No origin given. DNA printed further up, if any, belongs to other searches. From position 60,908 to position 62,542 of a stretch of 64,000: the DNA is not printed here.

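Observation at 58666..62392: kdpFABC driven by a sigma-54 promoter under an NtrC-type RR and sensor-kinase pair instead of KdpD/KdpE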

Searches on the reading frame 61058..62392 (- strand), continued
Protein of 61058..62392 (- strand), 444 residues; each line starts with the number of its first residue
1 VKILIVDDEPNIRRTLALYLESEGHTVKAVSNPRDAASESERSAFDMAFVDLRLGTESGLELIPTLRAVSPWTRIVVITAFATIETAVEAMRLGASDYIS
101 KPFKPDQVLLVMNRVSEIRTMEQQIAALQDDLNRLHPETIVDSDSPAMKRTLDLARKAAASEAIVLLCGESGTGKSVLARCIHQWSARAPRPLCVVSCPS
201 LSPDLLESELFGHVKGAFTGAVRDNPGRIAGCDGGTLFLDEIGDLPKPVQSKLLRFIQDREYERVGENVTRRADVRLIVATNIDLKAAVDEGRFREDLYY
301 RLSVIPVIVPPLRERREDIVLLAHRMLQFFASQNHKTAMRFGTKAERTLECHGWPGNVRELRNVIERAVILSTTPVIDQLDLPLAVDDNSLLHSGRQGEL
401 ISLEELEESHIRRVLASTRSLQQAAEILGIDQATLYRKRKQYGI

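Call 36: find_encoding_contigs(protein=P0052, flank=10000, max_places=1)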
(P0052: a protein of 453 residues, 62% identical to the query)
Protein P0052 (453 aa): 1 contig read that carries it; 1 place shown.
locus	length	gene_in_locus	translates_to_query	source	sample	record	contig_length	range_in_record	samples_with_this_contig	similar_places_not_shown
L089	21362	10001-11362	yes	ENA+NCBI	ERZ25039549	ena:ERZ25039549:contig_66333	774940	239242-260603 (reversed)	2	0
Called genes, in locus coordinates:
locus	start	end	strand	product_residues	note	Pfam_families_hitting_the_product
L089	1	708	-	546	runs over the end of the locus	PF01590:GAF, PF13185:GAF_2, PF13492:GAF_3 (weak), PF01590:GAF, PF13185:GAF_2, PF13492:GAF_3, PF00990:GGDEF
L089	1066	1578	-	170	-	-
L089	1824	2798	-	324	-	PF01408:GFO_IDH_MocA, PF22725:GFO_IDH_MocA_C3, PF02894:GFO_IDH_MocA_C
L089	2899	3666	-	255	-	PF09335:VTT_dom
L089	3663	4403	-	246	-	PF00535:Glycos_transf_2, PF10111:Glyco_tranf_2_2 (weak)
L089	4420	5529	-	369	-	PF01041:DegT_DnrJ_EryC1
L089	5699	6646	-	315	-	PF13379:NMT1_2, PF09084:NMT1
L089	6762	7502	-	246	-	PF00528:BPD_transp_1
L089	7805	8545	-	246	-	PF00005:ABC_tran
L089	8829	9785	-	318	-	PF00491:Arginase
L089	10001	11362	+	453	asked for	PF00072:Response_reg, PF00158:Sigma54_activat, PF01078:Mg_chelatase (faint), PF14532:Sigma54_activ_2, PF00004:AAA (weak), PF07728:AAA_5, PF25601:AAA_lid_14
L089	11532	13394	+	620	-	PF00672:HAMP, PF00512:HisKA, PF13581:HATPase_c_2 (weak), PF02518:HATPase_c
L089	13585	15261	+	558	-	PF03814:KdpA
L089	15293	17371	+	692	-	PF00122:E1-E2_ATPase, PF00702:Hydrolase, PF08282:Hydrolase_3 (faint)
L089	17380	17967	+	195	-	PF02669:KdpC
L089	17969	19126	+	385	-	PF02702:KdpD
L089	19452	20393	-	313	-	PF02810:SEC-C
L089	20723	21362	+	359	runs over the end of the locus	PF01547:SBP_bac_1, PF13416:SBP_bac_8, PF13531:SBP_bac_11, PF13343:SBP_bac_6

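Call 38: search_protein_families(library=ncbifam, proteins=[window:61058-62392:-], max_evalue=1e-10)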
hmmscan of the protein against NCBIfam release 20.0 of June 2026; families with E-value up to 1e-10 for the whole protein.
window:61058-62392:- (444 aa): 62 families (the best 25 are shown)
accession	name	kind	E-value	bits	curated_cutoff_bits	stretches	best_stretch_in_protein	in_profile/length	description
NF008469.0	PRK11361.1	equivalog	2e-120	402.6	714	1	2-444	6-456/461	acetoacetate metabolism transcriptional regulator AtoC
TIGR02915.1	PEP_resp_reg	equivalog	9.8e-112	374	502.6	1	3-444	1-444/445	PEP-CTERM-box response regulator transcription factor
TIGR01818.1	ntrC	equivalog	1.5e-103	347.1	558.6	1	3-417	1-413/463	nitrogen regulation protein NR(I)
NF007689.0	PRK10365.1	equivalog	9.4e-101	337.7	760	1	2-438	7-438/441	sigma-54-dependent response regulator transcription factor ZraR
TIGR01817.1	nifA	equivalog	1.9e-98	330.6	528.85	1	131-412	188-470/534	nif-specific transcriptional activator NifA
NF041946.1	LuxO_transreg_Vib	equivalog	2.4e-98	330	800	1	14-390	10-384/463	quorum-sensing sigma-54 dependent transcriptional regulator LuxO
NF051870.1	NAssimRespRegNtrX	equivalog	7.8e-95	318.4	600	1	2-444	3-452/452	nitrogen assimilation response regulator NtrX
NF011695.0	PRK15115.1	equivalog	1.7e-93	313.8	763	1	2-437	8-431/445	two-component system response regulator GlrR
NF038308.1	RNA_repair_RtcR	equivalog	4.4e-88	296.4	650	1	76-398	113-448/530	RNA repair transcriptional activator RtcR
NF049963.1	RespRegFlgRCampy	domain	1e-87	294.8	750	1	1-443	1-428/429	fla regulon two-component system response regulator FlgR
NF041552.1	TF_PrdR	equivalog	6.2e-87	292.3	795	1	111-443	237-577/577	sigma-54 dependent transcriptional regulator PrdR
NF003451.0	PRK05022.1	equivalog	5.2e-86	289.4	476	1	117-443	167-509/512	nitric oxide reductase transcriptional regulator NorR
NF008176.1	PRK10923.1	equivalog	5.2e-82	275.9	620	1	2-388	5-387/469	nitrogen regulation protein NR(I)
NF050807.1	TransRegFlbDCaul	equivalog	1.2e-80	271.7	750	1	24-395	24-374/454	sigma-54-dependent transcriptional regulator FlbD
NF041906.1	V4R_TF_MobR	exception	1.1e-76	258.5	999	1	123-440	205-543/544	phenol degradation transcriptional regulator MobR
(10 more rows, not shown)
